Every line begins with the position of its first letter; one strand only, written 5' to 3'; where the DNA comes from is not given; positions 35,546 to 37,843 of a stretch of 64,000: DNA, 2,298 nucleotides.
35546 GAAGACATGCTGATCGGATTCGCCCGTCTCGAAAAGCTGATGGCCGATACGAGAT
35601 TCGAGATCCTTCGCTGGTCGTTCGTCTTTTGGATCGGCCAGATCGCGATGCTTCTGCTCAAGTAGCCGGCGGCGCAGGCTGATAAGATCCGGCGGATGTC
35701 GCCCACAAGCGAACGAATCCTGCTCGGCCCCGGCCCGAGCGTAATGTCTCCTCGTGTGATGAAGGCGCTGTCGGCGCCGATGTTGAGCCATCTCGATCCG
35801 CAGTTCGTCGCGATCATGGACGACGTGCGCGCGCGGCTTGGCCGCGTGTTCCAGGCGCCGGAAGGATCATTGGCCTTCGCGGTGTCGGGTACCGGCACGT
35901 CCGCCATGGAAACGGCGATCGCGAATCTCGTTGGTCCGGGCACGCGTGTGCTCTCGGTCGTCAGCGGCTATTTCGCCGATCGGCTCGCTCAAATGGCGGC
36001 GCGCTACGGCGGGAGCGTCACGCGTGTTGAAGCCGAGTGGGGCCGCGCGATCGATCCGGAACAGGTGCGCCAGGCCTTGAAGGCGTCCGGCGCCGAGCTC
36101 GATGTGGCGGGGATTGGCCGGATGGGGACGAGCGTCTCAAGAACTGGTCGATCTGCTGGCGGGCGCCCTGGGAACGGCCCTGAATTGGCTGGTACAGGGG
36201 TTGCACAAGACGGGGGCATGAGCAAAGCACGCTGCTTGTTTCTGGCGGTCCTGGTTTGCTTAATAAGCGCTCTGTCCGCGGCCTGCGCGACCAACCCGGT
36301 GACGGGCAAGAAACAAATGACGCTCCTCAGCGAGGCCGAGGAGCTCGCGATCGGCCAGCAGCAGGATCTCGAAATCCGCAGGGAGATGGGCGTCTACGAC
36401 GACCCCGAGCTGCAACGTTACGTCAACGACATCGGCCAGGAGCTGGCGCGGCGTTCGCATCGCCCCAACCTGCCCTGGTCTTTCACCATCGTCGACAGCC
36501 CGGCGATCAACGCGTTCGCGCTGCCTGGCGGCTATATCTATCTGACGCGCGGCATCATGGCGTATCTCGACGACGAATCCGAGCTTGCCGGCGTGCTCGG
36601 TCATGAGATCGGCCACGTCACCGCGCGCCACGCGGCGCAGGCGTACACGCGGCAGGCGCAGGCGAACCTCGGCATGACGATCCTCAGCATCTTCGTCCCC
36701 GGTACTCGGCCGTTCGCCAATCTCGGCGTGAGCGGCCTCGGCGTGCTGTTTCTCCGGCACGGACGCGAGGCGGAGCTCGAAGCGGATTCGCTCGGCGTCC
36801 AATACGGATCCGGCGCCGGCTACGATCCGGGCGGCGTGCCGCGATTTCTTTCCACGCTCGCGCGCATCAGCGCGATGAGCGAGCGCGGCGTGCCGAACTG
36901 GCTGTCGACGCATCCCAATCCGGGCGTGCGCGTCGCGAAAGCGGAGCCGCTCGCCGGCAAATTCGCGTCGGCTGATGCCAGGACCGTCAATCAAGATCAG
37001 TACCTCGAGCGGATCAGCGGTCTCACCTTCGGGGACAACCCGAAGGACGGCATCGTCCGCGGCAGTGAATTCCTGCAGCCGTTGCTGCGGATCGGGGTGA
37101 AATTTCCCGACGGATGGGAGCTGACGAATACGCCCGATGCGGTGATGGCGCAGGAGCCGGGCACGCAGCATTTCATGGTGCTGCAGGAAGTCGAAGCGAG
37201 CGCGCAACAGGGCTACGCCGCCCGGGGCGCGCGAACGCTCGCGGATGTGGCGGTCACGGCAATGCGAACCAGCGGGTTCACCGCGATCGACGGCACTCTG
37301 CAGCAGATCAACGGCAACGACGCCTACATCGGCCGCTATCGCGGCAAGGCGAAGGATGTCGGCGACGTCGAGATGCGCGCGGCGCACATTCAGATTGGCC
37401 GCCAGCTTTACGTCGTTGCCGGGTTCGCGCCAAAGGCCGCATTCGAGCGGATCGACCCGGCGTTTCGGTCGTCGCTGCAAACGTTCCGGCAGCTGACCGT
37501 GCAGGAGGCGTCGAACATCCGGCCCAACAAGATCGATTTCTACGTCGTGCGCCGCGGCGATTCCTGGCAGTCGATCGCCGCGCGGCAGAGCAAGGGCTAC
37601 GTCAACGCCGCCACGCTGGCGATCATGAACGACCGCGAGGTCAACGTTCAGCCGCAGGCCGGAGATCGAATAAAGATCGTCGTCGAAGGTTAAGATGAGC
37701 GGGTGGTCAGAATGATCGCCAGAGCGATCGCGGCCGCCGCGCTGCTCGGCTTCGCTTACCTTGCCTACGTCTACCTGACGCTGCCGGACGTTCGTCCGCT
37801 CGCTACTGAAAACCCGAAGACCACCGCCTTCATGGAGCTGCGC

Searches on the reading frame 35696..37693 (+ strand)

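Call 17: search_protein_families(library=pfam, proteins=[window:35696-37693:+], max_evalue=0.001)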
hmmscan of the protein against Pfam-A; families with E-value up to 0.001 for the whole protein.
window:35696-37693:+ (665 aa): 2 families
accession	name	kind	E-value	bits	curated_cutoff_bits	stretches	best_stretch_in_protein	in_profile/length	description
PF01435.24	Peptidase_M48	-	1.9e-33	116.3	20.3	1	239-417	3-183/186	Peptidase family M48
PF00266.25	Aminotran_5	-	0.00015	21.3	21.5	1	29-129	33-137/371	Aminotransferase class-V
